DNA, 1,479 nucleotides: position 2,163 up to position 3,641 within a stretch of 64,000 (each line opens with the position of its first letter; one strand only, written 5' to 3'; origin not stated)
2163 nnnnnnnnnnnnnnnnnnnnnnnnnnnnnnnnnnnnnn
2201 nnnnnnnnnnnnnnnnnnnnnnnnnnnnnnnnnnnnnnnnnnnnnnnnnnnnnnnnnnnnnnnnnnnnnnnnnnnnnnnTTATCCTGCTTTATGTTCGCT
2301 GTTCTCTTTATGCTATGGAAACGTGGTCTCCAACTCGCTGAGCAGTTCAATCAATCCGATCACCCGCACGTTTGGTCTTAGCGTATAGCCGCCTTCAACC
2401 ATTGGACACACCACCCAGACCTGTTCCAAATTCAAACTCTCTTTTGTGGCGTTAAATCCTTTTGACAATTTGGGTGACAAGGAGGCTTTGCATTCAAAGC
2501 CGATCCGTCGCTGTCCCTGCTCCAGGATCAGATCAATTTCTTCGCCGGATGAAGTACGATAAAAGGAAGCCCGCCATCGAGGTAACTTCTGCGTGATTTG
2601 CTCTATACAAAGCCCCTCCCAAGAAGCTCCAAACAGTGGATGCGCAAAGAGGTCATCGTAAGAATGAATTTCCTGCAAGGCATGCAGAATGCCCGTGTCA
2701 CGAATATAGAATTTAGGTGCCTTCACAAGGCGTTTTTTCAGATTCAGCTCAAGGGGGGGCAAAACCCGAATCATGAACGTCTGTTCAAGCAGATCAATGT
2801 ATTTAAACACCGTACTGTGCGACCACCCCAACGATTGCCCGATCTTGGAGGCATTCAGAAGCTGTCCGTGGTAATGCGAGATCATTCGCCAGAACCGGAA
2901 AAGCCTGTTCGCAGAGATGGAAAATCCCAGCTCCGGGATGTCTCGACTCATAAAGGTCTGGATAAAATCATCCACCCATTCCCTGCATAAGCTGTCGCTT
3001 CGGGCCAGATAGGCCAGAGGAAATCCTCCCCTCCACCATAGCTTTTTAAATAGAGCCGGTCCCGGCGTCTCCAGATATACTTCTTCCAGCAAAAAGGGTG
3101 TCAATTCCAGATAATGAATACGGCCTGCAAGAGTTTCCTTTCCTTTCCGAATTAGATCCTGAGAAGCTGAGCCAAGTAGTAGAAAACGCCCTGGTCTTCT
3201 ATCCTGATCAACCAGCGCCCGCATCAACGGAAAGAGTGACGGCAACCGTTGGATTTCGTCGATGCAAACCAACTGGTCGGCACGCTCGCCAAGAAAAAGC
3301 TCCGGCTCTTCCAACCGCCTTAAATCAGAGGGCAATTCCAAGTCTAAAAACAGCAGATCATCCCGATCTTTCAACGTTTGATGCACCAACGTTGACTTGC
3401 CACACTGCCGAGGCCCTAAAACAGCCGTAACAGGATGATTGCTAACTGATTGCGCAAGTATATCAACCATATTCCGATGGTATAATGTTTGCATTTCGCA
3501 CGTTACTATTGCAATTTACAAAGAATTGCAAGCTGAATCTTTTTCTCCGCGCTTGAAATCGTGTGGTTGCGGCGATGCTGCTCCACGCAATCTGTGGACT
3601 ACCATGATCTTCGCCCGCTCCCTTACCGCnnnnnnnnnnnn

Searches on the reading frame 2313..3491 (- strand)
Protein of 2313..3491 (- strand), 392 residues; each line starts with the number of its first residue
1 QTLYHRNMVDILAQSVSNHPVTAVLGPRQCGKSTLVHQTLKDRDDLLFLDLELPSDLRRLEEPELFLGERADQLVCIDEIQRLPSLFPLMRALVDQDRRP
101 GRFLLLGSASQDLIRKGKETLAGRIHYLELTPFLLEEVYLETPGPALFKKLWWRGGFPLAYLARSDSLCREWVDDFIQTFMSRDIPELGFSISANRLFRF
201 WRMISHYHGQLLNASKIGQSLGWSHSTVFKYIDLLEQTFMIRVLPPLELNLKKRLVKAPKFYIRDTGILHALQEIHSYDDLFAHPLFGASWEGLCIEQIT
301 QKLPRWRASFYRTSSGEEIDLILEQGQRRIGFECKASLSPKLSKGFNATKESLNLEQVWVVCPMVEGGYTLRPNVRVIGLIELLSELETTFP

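Call 80: search_protein_families(library=pfam, proteins=[window:2313-3491:-], max_evalue=0.00001)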
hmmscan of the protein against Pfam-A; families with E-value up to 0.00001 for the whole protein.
window:2313-3491:- (392 aa): 2 families
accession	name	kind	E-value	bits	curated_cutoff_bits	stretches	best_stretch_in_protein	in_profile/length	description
PF13635.12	DUF4143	-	7.1e-42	143.3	28.1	1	183-337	2-160/160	Domain of unknown function (DUF4143)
PF13173.12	AAA_14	-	3.9e-26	92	27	1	19-138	2-128/129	AAA domain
